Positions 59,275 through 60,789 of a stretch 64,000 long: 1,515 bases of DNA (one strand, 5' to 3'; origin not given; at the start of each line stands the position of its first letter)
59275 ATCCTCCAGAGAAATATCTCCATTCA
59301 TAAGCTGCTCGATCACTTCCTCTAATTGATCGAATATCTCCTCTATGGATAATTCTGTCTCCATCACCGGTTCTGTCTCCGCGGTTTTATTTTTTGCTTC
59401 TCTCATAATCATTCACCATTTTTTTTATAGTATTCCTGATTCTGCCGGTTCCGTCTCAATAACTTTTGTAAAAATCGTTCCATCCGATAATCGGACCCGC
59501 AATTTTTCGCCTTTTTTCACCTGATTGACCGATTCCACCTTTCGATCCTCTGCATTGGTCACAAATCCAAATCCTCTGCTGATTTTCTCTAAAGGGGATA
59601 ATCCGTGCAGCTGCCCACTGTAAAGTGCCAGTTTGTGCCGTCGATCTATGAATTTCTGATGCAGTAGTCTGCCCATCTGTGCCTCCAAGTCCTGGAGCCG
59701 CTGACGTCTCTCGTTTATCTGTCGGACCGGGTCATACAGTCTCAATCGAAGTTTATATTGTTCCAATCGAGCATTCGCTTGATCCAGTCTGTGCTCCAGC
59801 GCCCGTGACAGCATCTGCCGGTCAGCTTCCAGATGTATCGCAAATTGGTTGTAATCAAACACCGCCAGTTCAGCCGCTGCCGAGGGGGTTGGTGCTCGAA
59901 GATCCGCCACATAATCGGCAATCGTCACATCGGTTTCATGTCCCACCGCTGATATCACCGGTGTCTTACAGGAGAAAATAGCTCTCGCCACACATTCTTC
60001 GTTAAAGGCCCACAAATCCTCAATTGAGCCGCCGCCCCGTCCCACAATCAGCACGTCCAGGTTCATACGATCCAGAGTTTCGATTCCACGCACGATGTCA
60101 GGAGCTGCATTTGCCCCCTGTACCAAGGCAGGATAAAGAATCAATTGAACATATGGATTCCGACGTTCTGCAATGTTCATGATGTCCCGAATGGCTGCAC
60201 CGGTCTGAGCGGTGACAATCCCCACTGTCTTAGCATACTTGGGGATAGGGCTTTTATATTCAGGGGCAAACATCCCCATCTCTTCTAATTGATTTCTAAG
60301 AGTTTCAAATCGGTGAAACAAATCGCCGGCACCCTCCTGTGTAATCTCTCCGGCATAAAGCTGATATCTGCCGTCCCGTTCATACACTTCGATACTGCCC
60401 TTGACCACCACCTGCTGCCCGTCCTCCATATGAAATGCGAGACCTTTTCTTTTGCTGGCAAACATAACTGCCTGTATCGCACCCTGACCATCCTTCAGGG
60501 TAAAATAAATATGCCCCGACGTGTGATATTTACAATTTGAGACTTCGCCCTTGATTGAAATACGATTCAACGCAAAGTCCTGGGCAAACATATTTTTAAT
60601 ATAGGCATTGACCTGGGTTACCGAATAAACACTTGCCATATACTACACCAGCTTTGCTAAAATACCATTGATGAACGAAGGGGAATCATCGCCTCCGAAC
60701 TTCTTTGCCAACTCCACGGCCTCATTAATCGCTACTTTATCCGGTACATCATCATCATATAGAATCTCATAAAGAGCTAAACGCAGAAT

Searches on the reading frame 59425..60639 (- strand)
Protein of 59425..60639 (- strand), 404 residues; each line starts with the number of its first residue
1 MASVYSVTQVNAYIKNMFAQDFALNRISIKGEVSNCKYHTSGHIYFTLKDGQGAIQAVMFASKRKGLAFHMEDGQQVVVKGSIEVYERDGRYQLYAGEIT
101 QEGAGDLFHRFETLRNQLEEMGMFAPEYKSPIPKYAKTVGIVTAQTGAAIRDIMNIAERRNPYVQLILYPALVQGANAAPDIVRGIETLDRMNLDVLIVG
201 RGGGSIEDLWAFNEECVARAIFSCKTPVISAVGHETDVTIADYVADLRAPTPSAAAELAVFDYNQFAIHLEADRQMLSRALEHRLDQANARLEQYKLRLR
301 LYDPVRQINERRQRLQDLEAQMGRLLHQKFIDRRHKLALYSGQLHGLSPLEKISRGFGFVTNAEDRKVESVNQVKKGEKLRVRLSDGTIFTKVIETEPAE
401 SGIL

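Call 27: search_protein_families(library=pfam, proteins=[window:59425-60639:-])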
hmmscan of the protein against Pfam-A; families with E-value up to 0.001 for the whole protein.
window:59425-60639:- (404 aa): 3 families
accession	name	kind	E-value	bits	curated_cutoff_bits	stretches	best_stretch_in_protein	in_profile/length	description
PF02601.20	Exonuc_VII_L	-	3.2e-99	332.8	35.9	2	123-337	1-214/315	Exonuclease VII, large subunit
PF13742.12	tRNA_anti_2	-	2.3e-30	105.1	27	1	5-99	1-94/95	OB-fold nucleic acid binding domain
PF01336.31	tRNA_anti-codon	-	1.3e-14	54.3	27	1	27-100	1-73/75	OB-fold nucleic acid binding domain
